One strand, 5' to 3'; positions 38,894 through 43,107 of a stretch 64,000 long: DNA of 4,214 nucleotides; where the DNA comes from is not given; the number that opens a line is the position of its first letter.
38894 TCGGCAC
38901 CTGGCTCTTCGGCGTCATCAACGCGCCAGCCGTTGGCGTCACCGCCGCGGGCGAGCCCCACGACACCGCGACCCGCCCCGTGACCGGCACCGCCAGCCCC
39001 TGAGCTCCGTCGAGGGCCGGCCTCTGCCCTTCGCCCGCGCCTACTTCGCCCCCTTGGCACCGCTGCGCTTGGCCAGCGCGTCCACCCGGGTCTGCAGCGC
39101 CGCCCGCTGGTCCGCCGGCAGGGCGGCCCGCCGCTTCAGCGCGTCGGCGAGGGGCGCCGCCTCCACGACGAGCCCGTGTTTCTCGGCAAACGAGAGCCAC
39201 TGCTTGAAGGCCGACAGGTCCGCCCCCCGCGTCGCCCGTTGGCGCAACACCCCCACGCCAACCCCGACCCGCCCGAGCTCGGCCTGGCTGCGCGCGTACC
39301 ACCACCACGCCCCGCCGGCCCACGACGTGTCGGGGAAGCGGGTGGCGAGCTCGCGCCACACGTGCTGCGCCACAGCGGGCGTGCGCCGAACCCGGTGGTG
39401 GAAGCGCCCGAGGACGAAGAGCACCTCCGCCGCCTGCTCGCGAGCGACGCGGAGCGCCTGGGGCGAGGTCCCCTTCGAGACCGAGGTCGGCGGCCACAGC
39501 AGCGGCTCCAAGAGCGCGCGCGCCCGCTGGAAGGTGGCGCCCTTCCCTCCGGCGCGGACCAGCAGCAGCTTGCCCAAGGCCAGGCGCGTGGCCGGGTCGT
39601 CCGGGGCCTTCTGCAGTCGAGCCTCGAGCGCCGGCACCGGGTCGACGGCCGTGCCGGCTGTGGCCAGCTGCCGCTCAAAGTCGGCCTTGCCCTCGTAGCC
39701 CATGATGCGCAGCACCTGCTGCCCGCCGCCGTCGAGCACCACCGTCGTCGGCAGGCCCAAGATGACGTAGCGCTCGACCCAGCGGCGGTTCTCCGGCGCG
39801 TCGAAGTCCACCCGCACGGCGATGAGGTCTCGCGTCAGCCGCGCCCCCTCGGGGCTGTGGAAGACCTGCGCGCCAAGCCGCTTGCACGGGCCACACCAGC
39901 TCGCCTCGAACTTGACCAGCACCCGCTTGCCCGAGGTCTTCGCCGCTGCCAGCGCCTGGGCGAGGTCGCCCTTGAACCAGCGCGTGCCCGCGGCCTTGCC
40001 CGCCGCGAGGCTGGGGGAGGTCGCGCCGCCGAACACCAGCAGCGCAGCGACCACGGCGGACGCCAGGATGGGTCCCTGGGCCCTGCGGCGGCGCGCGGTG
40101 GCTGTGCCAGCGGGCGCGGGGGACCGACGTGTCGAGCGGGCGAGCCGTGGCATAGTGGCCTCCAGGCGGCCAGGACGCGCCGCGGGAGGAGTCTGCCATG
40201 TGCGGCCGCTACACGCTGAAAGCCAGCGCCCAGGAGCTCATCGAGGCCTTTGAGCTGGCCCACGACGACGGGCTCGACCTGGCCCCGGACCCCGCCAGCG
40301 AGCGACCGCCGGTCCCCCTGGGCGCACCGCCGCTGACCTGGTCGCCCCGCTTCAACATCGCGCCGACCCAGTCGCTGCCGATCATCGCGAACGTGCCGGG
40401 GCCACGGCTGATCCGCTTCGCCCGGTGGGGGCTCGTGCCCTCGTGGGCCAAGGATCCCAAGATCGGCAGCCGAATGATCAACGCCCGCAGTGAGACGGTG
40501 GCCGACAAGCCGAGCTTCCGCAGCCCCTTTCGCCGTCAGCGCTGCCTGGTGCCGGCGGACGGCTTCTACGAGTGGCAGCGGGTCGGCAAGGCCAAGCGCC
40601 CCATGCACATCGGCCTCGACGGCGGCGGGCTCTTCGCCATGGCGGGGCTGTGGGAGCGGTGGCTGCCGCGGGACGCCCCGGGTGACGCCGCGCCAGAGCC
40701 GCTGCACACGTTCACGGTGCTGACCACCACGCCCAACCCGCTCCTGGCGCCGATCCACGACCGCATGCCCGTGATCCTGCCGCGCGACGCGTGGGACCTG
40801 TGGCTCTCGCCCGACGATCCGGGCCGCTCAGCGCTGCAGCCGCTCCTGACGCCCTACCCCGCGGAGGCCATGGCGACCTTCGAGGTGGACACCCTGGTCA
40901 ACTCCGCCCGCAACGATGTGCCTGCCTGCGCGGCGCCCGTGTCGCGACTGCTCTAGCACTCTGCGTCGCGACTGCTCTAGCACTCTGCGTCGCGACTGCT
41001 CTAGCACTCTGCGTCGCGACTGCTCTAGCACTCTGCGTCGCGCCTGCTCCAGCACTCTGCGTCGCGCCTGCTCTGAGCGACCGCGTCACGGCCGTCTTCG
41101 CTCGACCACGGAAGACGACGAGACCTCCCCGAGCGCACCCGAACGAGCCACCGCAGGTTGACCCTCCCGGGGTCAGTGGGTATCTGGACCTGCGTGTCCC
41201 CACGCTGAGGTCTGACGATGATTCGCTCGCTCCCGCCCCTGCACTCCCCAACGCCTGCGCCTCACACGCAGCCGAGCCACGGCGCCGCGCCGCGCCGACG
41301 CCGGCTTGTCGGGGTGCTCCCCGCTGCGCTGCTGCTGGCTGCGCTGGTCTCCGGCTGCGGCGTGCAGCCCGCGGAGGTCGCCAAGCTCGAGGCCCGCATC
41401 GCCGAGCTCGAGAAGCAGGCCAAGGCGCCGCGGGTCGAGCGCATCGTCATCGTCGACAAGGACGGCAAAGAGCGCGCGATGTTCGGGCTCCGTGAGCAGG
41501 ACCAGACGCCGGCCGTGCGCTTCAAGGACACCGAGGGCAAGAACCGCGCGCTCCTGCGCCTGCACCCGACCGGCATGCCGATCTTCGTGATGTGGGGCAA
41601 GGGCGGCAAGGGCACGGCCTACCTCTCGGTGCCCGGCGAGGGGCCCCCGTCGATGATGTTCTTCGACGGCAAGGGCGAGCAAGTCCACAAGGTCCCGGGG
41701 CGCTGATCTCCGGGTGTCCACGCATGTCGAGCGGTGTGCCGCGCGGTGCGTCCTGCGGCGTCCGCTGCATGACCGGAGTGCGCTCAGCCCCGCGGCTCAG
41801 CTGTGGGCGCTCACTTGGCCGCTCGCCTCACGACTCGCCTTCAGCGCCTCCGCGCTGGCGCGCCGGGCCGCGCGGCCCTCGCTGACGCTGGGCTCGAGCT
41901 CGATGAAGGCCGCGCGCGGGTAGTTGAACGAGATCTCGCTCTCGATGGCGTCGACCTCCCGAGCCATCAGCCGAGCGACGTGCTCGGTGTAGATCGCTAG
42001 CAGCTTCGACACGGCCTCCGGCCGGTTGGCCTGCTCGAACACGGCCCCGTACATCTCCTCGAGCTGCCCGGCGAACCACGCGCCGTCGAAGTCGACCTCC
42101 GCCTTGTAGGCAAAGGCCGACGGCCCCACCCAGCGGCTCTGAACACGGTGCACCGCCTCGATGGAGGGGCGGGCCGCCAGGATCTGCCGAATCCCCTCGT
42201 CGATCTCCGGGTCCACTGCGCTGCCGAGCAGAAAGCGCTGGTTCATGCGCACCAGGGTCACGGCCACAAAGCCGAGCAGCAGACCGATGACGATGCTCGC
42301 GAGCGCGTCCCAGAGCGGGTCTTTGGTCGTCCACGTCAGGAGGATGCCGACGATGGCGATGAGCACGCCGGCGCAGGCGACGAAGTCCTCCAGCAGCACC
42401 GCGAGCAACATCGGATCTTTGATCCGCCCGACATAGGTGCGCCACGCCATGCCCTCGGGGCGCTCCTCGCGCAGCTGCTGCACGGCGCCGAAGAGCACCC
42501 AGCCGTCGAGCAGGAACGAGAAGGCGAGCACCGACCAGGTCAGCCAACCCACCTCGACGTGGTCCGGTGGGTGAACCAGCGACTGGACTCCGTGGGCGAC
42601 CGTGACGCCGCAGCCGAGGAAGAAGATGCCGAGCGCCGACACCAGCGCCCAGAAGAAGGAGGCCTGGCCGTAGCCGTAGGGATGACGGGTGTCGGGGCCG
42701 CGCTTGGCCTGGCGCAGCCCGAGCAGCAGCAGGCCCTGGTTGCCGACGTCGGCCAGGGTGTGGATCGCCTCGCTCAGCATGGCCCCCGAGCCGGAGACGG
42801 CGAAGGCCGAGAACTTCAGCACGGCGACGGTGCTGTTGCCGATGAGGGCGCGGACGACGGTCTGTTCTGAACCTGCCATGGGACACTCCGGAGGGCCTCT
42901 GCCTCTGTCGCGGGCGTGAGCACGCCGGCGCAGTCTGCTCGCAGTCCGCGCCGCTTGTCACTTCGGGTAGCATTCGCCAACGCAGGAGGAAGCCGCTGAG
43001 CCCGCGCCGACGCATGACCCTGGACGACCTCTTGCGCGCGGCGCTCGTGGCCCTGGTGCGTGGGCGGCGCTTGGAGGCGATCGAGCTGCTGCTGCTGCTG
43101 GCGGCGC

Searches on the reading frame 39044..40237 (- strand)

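Call 40: search_protein_families(library=pfam, proteins=[window:39044-40237:-], max_evalue=0.0001)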
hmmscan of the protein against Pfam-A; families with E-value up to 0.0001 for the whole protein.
window:39044-40237:- (398 aa): 4 families
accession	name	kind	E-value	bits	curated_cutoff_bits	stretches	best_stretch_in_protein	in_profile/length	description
PF13899.12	Thioredoxin_7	-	5.1e-14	52.6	27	1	88-169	2-82/83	Thioredoxin-like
PF13098.12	Thioredoxin_2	-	1.1e-09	39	27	1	99-190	1-103/104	Thioredoxin-like domain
PF00085.26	Thioredoxin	-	8.4e-09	35.8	23.5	1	102-190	17-100/103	Thioredoxin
PF08534.16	Redoxin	-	4.3e-05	23.8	26.6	1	96-197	21-120/148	Redoxin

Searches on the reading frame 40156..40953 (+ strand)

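Call 40: search_protein_families(library=pfam, proteins=[window:40156-40953:+], max_evalue=0.0001)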
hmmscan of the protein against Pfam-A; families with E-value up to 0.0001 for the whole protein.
window:40156-40953:+ (266 aa): 1 family
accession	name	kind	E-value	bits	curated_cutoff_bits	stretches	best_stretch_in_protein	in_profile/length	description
PF02586.19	SRAP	-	5.8e-72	242.1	27.1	1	15-250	1-213/214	SOS response associated peptidase (SRAP)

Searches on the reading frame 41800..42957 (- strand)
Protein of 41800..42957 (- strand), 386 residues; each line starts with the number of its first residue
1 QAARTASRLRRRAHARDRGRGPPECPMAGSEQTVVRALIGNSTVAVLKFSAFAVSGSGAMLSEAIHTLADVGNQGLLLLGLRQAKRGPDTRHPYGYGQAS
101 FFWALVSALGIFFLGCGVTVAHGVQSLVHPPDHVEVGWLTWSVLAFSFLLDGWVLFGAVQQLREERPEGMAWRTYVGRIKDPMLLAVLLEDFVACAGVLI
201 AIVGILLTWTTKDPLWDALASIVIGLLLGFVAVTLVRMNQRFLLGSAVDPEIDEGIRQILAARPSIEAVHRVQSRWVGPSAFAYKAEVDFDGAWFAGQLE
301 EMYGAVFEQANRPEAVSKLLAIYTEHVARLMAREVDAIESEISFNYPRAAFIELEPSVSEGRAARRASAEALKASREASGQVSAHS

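Call 40: search_protein_families(library=pfam, proteins=[window:41800-42957:-], max_evalue=0.0001)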
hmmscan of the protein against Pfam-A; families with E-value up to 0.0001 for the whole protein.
window:41800-42957:- (386 aa): 1 family
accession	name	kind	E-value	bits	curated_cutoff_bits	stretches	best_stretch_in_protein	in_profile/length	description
PF01545.26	Cation_efflux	-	1.3e-38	133.2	26.6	1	36-240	3-194/198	Cation efflux family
